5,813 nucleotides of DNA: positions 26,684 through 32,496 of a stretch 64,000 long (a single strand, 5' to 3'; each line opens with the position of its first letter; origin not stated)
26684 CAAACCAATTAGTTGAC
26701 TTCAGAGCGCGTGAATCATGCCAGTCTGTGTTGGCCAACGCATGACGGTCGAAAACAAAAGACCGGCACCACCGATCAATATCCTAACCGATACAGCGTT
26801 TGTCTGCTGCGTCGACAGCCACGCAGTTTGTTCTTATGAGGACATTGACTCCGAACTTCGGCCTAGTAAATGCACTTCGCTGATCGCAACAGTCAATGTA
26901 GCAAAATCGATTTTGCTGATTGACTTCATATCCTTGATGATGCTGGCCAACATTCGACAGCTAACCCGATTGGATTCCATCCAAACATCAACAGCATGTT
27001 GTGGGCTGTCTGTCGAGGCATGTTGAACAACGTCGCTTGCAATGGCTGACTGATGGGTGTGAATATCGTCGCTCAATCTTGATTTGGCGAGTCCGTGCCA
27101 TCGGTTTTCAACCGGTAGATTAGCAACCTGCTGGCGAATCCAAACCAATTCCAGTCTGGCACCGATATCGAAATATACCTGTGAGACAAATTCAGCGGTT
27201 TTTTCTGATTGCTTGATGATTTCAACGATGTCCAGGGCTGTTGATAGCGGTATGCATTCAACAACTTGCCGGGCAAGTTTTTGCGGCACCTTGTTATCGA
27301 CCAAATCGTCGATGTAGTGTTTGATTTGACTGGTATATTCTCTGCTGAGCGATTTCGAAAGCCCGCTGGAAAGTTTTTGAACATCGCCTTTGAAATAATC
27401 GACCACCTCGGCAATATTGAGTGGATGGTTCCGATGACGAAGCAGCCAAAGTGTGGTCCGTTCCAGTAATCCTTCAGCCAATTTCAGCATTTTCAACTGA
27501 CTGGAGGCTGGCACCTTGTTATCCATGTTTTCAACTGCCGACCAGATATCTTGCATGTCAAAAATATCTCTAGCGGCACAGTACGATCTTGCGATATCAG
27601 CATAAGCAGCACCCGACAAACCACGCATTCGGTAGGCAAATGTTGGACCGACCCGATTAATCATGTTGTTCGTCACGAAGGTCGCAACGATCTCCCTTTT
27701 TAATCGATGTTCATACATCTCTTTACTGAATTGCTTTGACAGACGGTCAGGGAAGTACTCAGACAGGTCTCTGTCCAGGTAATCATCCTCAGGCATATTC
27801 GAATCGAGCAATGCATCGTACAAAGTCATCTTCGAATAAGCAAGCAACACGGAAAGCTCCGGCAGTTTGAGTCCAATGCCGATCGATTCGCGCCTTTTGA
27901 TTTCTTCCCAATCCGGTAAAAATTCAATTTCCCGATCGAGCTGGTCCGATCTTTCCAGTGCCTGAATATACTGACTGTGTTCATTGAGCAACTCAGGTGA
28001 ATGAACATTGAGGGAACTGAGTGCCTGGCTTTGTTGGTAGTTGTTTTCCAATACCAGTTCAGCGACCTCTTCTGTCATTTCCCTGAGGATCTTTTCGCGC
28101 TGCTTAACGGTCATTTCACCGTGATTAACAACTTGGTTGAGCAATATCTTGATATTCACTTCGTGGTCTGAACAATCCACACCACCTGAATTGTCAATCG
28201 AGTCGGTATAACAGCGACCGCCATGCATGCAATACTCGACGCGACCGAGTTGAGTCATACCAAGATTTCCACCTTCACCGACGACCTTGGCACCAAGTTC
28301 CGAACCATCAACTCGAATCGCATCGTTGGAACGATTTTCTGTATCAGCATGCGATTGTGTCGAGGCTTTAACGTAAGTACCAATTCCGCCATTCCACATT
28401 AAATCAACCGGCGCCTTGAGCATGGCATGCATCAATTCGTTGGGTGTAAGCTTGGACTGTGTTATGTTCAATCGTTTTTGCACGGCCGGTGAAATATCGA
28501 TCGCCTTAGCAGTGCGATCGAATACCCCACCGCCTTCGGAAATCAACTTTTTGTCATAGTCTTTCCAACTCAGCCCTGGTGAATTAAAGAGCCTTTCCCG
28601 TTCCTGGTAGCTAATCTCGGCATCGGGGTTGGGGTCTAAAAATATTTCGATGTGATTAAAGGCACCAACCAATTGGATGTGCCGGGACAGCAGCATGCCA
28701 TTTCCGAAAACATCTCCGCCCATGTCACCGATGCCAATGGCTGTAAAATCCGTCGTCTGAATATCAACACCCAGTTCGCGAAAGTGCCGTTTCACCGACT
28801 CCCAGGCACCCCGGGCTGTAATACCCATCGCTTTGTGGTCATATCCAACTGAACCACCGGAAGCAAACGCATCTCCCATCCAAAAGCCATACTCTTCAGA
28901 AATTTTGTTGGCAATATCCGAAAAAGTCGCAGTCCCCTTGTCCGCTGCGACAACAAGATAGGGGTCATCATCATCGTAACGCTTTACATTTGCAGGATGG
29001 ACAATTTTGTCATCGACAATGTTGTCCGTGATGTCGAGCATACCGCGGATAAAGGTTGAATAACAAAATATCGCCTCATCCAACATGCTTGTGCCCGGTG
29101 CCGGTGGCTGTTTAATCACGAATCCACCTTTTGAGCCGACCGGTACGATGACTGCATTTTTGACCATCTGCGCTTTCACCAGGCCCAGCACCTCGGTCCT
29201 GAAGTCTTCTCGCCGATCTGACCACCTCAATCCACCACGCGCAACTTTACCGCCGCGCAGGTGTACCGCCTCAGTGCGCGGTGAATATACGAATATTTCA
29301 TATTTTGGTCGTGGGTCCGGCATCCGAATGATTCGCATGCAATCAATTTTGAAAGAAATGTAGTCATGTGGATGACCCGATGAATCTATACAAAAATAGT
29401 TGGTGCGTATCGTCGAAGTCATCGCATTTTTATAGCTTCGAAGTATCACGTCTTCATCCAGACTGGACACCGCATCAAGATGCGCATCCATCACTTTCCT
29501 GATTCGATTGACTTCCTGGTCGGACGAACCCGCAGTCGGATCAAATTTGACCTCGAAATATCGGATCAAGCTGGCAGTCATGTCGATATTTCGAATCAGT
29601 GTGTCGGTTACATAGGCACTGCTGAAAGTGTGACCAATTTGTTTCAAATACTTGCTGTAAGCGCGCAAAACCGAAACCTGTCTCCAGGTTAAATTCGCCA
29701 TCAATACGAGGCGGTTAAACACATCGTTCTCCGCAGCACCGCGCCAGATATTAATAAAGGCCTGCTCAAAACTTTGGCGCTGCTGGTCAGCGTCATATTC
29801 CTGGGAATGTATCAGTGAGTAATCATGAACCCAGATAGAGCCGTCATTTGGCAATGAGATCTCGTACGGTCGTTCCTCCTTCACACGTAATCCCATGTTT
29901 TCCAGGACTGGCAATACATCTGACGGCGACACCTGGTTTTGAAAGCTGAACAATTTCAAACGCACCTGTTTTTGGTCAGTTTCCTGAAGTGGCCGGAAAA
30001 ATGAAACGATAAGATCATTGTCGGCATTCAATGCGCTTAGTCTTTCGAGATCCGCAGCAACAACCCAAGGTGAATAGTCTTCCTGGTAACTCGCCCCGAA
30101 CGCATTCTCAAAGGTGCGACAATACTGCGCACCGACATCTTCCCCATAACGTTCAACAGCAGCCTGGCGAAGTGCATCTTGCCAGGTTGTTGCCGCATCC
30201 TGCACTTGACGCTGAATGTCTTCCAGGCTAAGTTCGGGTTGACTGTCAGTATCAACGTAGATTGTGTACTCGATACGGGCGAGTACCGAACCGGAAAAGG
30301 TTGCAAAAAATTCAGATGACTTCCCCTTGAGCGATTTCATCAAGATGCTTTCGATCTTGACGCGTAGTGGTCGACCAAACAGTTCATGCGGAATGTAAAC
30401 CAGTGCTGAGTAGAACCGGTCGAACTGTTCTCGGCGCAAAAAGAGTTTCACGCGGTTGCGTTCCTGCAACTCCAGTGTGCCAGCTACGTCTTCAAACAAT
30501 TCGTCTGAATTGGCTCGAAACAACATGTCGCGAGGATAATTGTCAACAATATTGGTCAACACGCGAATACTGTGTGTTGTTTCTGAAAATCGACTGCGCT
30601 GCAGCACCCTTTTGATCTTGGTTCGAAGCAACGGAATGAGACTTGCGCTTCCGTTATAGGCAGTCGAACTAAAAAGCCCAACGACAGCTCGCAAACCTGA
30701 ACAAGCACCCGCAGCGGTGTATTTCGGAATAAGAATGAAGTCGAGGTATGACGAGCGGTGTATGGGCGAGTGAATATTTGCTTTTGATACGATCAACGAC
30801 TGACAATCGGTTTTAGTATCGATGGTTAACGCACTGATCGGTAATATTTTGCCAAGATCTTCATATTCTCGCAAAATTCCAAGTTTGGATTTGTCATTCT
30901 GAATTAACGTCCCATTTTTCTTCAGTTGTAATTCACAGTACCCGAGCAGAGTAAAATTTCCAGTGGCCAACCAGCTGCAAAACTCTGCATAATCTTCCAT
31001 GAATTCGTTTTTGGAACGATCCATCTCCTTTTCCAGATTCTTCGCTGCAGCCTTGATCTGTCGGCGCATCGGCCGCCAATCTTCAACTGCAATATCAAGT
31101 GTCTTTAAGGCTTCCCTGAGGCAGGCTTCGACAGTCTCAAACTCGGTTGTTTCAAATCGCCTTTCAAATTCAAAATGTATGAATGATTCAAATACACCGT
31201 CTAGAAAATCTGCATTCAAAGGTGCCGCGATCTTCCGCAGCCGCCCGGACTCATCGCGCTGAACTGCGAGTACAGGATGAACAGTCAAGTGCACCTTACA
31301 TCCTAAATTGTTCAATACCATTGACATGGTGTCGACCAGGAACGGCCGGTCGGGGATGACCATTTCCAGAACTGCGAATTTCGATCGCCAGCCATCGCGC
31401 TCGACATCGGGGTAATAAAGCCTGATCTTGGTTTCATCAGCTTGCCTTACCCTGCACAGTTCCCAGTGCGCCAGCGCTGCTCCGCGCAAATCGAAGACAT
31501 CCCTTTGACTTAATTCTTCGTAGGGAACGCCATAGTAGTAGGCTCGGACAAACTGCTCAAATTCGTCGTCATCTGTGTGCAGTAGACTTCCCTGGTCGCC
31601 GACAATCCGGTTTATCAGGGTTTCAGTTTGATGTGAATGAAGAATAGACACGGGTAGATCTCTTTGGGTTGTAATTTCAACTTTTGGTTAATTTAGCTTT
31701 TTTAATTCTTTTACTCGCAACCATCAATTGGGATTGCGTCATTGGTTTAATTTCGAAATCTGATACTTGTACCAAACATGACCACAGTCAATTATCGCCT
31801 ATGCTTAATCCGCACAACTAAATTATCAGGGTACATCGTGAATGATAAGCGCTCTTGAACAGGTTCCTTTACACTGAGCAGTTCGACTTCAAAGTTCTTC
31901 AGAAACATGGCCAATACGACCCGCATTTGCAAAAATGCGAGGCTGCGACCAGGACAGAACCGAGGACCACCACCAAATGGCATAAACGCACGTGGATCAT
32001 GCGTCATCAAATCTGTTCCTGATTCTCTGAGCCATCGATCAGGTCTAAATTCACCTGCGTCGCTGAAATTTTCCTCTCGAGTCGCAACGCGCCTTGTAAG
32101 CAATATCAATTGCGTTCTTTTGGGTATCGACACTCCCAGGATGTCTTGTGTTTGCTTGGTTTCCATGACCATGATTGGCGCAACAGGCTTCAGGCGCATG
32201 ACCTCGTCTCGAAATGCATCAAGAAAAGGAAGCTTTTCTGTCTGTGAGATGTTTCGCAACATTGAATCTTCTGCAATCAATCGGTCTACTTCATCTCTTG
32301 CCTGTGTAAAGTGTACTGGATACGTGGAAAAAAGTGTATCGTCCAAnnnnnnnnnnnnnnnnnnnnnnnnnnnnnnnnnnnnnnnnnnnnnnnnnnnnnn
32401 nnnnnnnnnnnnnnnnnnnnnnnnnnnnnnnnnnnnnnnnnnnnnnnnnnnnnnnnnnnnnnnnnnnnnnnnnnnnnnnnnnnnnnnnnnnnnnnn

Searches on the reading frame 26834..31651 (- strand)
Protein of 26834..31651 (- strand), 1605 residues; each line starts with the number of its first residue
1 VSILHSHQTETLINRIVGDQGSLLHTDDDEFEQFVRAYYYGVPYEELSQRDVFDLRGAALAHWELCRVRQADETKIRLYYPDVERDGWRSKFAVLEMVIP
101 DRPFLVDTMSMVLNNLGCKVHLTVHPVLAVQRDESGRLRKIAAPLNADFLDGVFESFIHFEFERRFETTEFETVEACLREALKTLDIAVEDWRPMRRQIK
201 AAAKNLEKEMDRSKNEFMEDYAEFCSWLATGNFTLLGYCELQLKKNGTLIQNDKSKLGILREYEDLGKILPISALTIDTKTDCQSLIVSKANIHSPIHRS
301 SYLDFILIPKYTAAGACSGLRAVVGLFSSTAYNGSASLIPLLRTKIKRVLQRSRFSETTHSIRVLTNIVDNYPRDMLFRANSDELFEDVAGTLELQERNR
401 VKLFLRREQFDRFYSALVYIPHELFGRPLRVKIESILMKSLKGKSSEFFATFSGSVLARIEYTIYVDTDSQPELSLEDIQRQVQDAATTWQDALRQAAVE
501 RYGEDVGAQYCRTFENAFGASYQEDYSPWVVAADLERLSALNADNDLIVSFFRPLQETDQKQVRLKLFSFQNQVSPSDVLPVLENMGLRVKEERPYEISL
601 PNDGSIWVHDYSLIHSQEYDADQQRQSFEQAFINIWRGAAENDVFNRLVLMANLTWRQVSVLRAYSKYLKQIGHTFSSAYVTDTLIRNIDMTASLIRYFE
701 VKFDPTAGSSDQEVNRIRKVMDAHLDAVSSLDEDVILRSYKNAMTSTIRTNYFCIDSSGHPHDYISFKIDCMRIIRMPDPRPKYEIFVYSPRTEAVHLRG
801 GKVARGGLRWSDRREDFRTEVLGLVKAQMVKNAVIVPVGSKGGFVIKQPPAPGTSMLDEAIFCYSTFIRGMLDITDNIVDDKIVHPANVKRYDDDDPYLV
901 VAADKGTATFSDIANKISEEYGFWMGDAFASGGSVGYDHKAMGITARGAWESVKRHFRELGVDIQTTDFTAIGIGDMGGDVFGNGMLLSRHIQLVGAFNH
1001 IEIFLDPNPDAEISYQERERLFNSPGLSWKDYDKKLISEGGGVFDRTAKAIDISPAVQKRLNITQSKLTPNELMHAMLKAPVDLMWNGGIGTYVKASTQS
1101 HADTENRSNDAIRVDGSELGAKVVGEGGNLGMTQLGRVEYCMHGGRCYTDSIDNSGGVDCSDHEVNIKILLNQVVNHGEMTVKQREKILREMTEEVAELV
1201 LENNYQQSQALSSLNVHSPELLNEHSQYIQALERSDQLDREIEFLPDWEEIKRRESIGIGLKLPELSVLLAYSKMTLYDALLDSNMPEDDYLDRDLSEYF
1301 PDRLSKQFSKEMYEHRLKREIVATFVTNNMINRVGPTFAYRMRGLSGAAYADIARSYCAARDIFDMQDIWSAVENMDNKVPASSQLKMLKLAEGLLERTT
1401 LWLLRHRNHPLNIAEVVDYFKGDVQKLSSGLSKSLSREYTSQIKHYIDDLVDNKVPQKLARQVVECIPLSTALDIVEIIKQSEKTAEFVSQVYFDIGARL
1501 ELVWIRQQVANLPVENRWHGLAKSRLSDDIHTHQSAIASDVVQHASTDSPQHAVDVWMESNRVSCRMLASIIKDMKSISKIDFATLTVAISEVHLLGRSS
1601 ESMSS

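Call 3: search_protein_families(library=pfam, proteins=[window:26834-31651:-], max_evalue=0.01)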
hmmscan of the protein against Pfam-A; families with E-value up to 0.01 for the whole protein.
window:26834-31651:- (1605 aa): 9 families
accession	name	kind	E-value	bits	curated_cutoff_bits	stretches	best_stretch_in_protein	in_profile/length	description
PF05088.18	Bac_GDH_CD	-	2.9e-259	861.1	22.8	1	722-1212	3-495/497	Bacterial NAD-glutamate dehydrogenase, catalytic domain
PF21074.2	GDH_C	-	8.9e-111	370.8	26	1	1259-1593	2-337/339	Glutamate dehydrogenase, C-terminal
PF21075.3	GDH_ACT1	-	1.5e-38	132.3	23.7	1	34-176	1-142/144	Glutamate dehydrogenase, ACT1 domain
PF21078.2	GDH_HM3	-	3.3e-28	98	24.6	1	640-705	1-66/66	Glutamate dehydrogenase, helical motif 3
PF21076.3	GDH_ACT2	-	1e-22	80.9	22.8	1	402-491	1-90/90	Glutamate dehydrogenase, ACT2 domain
PF21077.3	GDH_ACT3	-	3.3e-20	72.1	22.2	1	547-623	2-77/80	Glutamate dehydrogenase, ACT3 domain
PF21073.2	GDH_HM1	-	1e-17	64.2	21.2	1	339-398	1-60/60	Glutamate dehydrogenase, helical motif 1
PF21079.2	GDH_HM2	-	8.6e-10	38.9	21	1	499-541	3-45/45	Glutamate dehydrogenase, helical motif 2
PF00208.27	ELFV_dehydrog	-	0.005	17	23.4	1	1090-1204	112-218/241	Glutamate/Leucine/Phenylalanine/Valine dehydrogenase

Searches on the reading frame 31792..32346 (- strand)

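Call 15: search_protein_families(library=pfam, proteins=[window:31792-32346:-], max_evalue=0.00001)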
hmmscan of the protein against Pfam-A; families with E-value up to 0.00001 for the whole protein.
window:31792-32346:- (184 aa): 1 family
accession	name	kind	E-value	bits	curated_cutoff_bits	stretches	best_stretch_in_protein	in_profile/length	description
PF00067.27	p450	-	7.7e-37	127.6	22.8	1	8-175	291-457/462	Cytochrome P450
